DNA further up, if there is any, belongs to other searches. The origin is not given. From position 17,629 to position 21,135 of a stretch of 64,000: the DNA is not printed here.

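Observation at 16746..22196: One polypeptide carrying GPAT, a HAD phosphatase domain and LPAAT, in an apparent operon with an actinobacterial-looking gpsA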

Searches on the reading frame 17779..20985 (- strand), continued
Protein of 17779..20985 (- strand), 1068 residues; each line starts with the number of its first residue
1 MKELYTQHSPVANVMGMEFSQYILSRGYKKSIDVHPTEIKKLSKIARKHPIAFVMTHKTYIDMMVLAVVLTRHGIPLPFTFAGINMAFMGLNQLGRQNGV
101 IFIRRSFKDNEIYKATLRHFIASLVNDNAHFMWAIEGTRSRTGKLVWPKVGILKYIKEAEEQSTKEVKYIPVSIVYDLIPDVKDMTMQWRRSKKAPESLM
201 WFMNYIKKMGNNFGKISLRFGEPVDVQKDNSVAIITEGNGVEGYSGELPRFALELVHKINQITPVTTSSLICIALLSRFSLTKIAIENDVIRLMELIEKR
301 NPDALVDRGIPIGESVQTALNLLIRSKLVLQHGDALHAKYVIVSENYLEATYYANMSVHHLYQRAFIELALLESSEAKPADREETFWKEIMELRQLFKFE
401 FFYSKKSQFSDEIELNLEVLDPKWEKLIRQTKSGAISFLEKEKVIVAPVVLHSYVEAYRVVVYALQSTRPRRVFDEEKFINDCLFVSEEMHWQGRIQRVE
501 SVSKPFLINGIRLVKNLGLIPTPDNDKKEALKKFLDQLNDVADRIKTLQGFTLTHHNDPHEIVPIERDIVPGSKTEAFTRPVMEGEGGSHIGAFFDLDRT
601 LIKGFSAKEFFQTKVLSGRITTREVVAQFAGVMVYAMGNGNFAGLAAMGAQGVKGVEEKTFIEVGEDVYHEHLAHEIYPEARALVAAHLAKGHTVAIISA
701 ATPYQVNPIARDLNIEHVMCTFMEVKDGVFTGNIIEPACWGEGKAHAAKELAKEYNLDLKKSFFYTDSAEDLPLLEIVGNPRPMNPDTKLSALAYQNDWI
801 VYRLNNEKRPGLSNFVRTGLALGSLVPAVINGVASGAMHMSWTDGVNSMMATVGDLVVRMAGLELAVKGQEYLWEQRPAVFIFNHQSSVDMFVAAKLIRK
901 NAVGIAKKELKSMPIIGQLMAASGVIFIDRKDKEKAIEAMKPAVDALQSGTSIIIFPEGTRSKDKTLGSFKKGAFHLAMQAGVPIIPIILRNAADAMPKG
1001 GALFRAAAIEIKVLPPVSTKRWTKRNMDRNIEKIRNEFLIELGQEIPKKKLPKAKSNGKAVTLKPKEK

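Call 36: search_protein_families(library=pfam, proteins=[L070:284-1591:+, L070:1935-3770:+, L070:3770-4705:+, L070:4715-5875:+, L070:10149-10661:+, L070:10669-11472:+, L070:11850-12893:-, L081:5248-7716:+, L081:7756-9168:+, L081:9388-10731:+], max_evalue=0.001)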
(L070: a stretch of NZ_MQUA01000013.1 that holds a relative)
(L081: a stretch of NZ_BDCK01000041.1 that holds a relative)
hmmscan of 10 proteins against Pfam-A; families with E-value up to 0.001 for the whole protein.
L070:284-1591:+ (435 aa): 2 families
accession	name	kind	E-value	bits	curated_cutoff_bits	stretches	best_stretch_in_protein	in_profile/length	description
PF03441.19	FAD_binding_7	-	3.4e-73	245.8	27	1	255-408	1-156/203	FAD binding domain of DNA photolyase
PF00875.24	DNA_photolyase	-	7e-42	143.6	26.6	1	7-162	2-157/164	DNA photolyase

L070:1935-3770:+ (611 aa): 3 families
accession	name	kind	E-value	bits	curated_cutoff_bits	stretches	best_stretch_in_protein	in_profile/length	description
PF03007.21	WS_DGAT_cat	-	1.1e-53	183.2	23.6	1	22-288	2-262/263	Wax ester synthase/diacylglycerol acyltransferase catalytic domain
PF06974.18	WS_DGAT_C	-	2.3e-27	96.3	20.7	1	331-480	3-144/145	WS/DGAT C-terminal domain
PF02036.22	SCP2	-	1e-06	29.4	21.3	1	513-604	10-100/101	SCP-2 sterol transfer family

L070:3770-4705:+ (311 aa): 6 families
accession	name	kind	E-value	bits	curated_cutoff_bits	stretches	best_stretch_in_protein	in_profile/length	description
PF12146.15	Hydrolase_4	-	4.5e-51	173.9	27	1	28-292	2-238/239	Serine aminopeptidase, S33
PF00561.26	Abhydrolase_1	-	2.8e-17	63.7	25.8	1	35-288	5-240/245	alpha/beta hydrolase fold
PF12697.13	Abhydrolase_6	-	5.1e-07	31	26.3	1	36-263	4-178/217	Alpha/beta hydrolase family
PF02230.22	Abhydrolase_2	-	0.00011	22.6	23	0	234-290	149-203/217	Phospholipase/Carboxylesterase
PF01738.24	DLH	-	0.00021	21.4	21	0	240-294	142-194/217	Dienelactone hydrolase family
PF07819.20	PGAP1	-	0.00075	19.8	24.3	0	85-127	70-110/233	PGAP1-like alpha/beta domain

L070:4715-5875:+ (386 aa): 2 families
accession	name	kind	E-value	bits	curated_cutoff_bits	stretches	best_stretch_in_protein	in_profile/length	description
PF02089.21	Palm_thioest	-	2.1e-06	28.1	26.8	1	200-262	48-118/254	Palmitoyl protein thioesterase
PF07819.20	PGAP1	-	8.5e-05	22.8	24.3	1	204-254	73-129/233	PGAP1-like alpha/beta domain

L070:10149-10661:+ (170 aa): 0 families

L070:10669-11472:+ (267 aa): 1 family
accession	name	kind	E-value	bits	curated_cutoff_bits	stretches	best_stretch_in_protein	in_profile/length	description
PF03704.23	BTAD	-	2.6e-12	47.7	22.1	1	148-263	29-145/146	Bacterial transcriptional activator domain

L070:11850-12893:- (347 aa): 5 families
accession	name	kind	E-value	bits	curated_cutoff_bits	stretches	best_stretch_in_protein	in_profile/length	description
PF01609.27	DDE_Tnp_1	-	1.4e-25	90.7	23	1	140-334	4-200/200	Transposase DDE domain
PF05598.16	DUF772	-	2.8e-23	82.1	23.1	1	54-127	1-73/74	Transposase domain (DUF772)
PF13359.12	DDE_Tnp_4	-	8.2e-10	39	24.8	1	173-309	4-132/158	DDE superfamily endonuclease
PF13612.12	DDE_Tnp_1_3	-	1.1e-05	25.9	27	1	194-305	40-142/155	Transposase DDE domain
PF13751.12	DDE_Tnp_1_6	-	1.2e-05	26.1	25.1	1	269-336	59-123/125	Transposase DDE domain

L081:5248-7716:+ (822 aa): 2 families
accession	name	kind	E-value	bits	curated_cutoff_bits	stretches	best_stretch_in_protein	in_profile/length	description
PF19277.4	GPAT_C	-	2.2e-76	257.8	25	1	408-777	2-343/344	Glycerol-3-phosphate acyltransferase C-terminal region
PF01553.26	Acyltransferase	-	3.1e-16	59.8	23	1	263-396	7-131/132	Acyltransferase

L081:7756-9168:+ (470 aa): 2 families
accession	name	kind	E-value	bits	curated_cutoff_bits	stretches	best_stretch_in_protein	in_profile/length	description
PF01553.26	Acyltransferase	-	1.7e-32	112.5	23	1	287-413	1-131/132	Acyltransferase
PF12710.13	HAD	-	8.1e-23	82.3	27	1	46-198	28-188/189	haloacid dehalogenase-like hydrolase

L081:9388-10731:+ (447 aa): 0 families

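Call 59: search_protein_families(library=ncbifam, proteins=[L070:3770-4705:+, L070:4715-5875:+, L070:9137-10138:+, L083:7411-8415:+], max_evalue=0.01)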
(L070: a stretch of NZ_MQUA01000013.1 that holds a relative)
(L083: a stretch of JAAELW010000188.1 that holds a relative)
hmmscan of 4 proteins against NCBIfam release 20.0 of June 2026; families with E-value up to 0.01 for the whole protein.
L070:3770-4705:+ (311 aa): 13 families
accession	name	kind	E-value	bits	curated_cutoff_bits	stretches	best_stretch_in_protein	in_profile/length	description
NF008019.0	PRK10749.1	equivalog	4e-08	32.6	362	1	8-139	35-162/335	lysophospholipase L2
TIGR01250.1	pro_imino_pep_2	subfamily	2.1e-07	30.8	167.65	1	18-142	15-130/288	proline iminopeptidase-family hydrolase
NF045948.1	ProImpepThrmp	equivalog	2.2e-07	30.6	500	1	17-143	14-130/291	proline iminopeptidase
TIGR01607.1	PST-A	paralog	1.8e-06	27.3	218.25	1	51-306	68-331/332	Plasmodium subtelomeric family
TIGR03695.1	menH_SHCHC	equivalog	4.3e-06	26.4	208.55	1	35-142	7-105/252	2-succinyl-6-hydroxy-2,4-cyclohexadiene-1-carboxylate synthase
NF051487.1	bifunc_PcaCD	exception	8.5e-06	25.1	430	1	26-143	169-273/413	bifunctional 4-carboxymuconolactone decarboxylase/3-oxoadipate enol-lactonase PcaCD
NF050089.1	i_nPHAscl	equivalog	1.4e-05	24.3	300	0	32-143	20-119/288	intracellular short-chain-length polyhydroxyalkanoate depolymerase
NF052543.1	PhlpBipLPA4030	equivalog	0.00011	21.5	450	0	176-309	197-311/312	phospholipase BipL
NF011457.0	PRK14875.1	equivalog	0.00041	19.4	307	1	10-142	116-232/372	acetoin dehydrogenase dihydrolipoyllysine-residue acetyltransferase subunit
TIGR02427.1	protocat_pcaD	equivalog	0.0045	16.4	255.85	0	37-144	20-115/251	3-oxoadipate enol-lactonase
NF041096.1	esterase_EstD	equivalog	0.0079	15.3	600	0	90-178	223-308/421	esterase EstD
TIGR01738.1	bioH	equivalog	0.0092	15.6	206.95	0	34-144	8-102/245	pimeloyl-ACP methyl ester esterase BioH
TIGR01249.1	pro_imino_pep_1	equivalog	0.0095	15.1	259.75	0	7-140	7-127/307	prolyl aminopeptidase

L070:4715-5875:+ (386 aa): 12 families
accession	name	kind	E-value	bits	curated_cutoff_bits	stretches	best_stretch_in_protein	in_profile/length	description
TIGR01738.1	bioH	equivalog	2e-09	37.5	206.95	1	208-252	54-98/245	pimeloyl-ACP methyl ester esterase BioH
NF052610.1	macro_16_ester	equivalog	4.9e-06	26.1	420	1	219-261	94-136/281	alpha/beta fold macrolide esterase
NF041759.1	mac_hydro_EstT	equivalog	7.6e-06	25.3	450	1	214-264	87-138/278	macrolide hydrolase EstT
NF053693.1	esterase_mleCBF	exception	1.6e-05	24.4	564.5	1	218-264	93-139/279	CBF family alpha/beta fold macrolide esterase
NF011457.0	PRK14875.1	equivalog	2e-05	23.8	307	1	197-252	175-231/372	acetoin dehydrogenase dihydrolipoyllysine-residue acetyltransferase subunit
NF007674.0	PRK10349.1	equivalog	0.00052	19.7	449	1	210-257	65-113/256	pimeloyl-ACP methyl ester esterase BioH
TIGR01836.1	PHA_synth_III_C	subfamily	0.00087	18.4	365.3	1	211-255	127-172/350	class III poly(R)-hydroxyalkanoic acid synthase subunit PhaC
NF005898.0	PRK07868.1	equivalog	0.0017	16.2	925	1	207-256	129-179/994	acyl-CoA synthetase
NF050089.1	i_nPHAscl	equivalog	0.0021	17.2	300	1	218-252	83-117/288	intracellular short-chain-length polyhydroxyalkanoate depolymerase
NF053684.1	esterase_mleBCA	exception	0.0048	16.1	570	0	216-259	91-134/281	BCA family alpha/beta fold macrolide esterase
TIGR03695.1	menH_SHCHC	equivalog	0.0071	15.8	208.55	0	201-259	51-110/252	2-succinyl-6-hydroxy-2,4-cyclohexadiene-1-carboxylate synthase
NF053683.1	esterase_mleBRB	exception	0.0081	15.8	585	0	220-248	95-123/280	BRB family alpha/beta fold macrolide esterase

L070:9137-10138:+ (333 aa): 24 families
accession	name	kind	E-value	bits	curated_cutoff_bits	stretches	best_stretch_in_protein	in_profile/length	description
NF009098.0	PRK12439.1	equivalog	4.6e-150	499.7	436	1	2-331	7-337/341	NAD(P)H-dependent glycerol-3-phosphate dehydrogenase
NF000942.0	PRK00094.1-4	subfamily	1.2e-123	412.6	257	1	3-330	3-333/334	NAD(P)H-dependent glycerol-3-phosphate dehydrogenase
NF000941.0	PRK00094.1-3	equivalog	7.4e-114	380.5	423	1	4-331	3-334/336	NAD(P)H-dependent glycerol-3-phosphate dehydrogenase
NF000946.0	PRK00094.2-4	equivalog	1.1e-107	360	455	1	3-327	5-330/342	NAD(P)H-dependent glycerol-3-phosphate dehydrogenase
NF000940.0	PRK00094.1-2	subfamily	8e-107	357.5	202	1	4-329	2-328/330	NAD(P)H-dependent glycerol-3-phosphate dehydrogenase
NF000944.0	PRK00094.2-2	equivalog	1.9e-99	333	603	1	2-314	20-332/371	NAD(P)H-dependent glycerol-3-phosphate dehydrogenase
NF000939.0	PRK00094.1-1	equivalog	4.8e-88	295.5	473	1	4-330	7-336/339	NAD(P)H-dependent glycerol-3-phosphate dehydrogenase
NF011212.0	PRK14619.1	equivalog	1.9e-85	286.8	377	2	60-329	37-307/309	NAD(P)H-dependent glycerol-3-phosphate dehydrogenase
NF011211.0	PRK14618.1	equivalog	1.5e-80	270.9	489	1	4-327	6-326/328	NAD(P)H-dependent glycerol-3-phosphate dehydrogenase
NF011213.0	PRK14620.1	equivalog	1.3e-73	248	478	1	4-321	2-324/326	NAD(P)H-dependent glycerol-3-phosphate dehydrogenase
NF000943.0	PRK00094.2-1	equivalog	2e-70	237.7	400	1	4-323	2-294/296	NAD(P)H-dependent glycerol-3-phosphate dehydrogenase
TIGR03376.1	glycerol3P_DH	equivalog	1.7e-69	234.6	285.5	1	4-316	1-337/342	glycerol-3-phosphate dehydrogenase (NAD(+))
NF000947.0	PRK00094.2-5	equivalog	1e-67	228.9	251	1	4-312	6-318/323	NAD(P)H-dependent glycerol-3-phosphate dehydrogenase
NF000945.0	PRK00094.2-3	equivalog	5.4e-44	151.3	491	1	4-313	2-339/352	NAD(P)H-dependent glycerol-3-phosphate dehydrogenase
TIGR00745.1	apbA_panE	subfamily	4.6e-05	22.8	141.35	1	4-117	1-114/305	2-dehydropantoate 2-reductase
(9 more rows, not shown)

L083:7411-8415:+ (334 aa): 21 families
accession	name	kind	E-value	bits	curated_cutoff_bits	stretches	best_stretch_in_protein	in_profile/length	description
NF009098.0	PRK12439.1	equivalog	5.2e-153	509.4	436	1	2-332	7-337/341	NAD(P)H-dependent glycerol-3-phosphate dehydrogenase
NF000942.0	PRK00094.1-4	subfamily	4.9e-122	407.3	257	1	3-324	3-327/334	NAD(P)H-dependent glycerol-3-phosphate dehydrogenase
NF000941.0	PRK00094.1-3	equivalog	1.6e-107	359.6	423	1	4-324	3-327/336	NAD(P)H-dependent glycerol-3-phosphate dehydrogenase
NF000940.0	PRK00094.1-2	subfamily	8.6e-106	354.2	202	1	4-323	2-322/330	NAD(P)H-dependent glycerol-3-phosphate dehydrogenase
NF000946.0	PRK00094.2-4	equivalog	1.4e-104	349.7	455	1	3-324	5-327/342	NAD(P)H-dependent glycerol-3-phosphate dehydrogenase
NF000944.0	PRK00094.2-2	equivalog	3.2e-100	335.6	603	1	2-323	20-341/371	NAD(P)H-dependent glycerol-3-phosphate dehydrogenase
NF011211.0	PRK14618.1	equivalog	8.4e-89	298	489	1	4-323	6-322/328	NAD(P)H-dependent glycerol-3-phosphate dehydrogenase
NF000939.0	PRK00094.1-1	equivalog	1.9e-87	293.5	473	1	4-322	7-328/339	NAD(P)H-dependent glycerol-3-phosphate dehydrogenase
NF011212.0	PRK14619.1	equivalog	7.6e-83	278.2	377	1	61-326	38-304/309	NAD(P)H-dependent glycerol-3-phosphate dehydrogenase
TIGR03376.1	glycerol3P_DH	equivalog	3.4e-66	223.7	285.5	1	4-315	1-336/342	glycerol-3-phosphate dehydrogenase (NAD(+))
NF011213.0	PRK14620.1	equivalog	7.5e-60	202.8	478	1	4-318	2-321/326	NAD(P)H-dependent glycerol-3-phosphate dehydrogenase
NF000943.0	PRK00094.2-1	equivalog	3.7e-59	200.7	400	1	4-323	2-294/296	NAD(P)H-dependent glycerol-3-phosphate dehydrogenase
NF000947.0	PRK00094.2-5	equivalog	8.2e-55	186.5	251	1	4-312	6-318/323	NAD(P)H-dependent glycerol-3-phosphate dehydrogenase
NF000945.0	PRK00094.2-3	equivalog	5.3e-38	131.6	491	1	4-309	2-335/352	NAD(P)H-dependent glycerol-3-phosphate dehydrogenase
NF006083.0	PRK08229.1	equivalog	1.3e-10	40.8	371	1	2-182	2-181/341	2-dehydropantoate 2-reductase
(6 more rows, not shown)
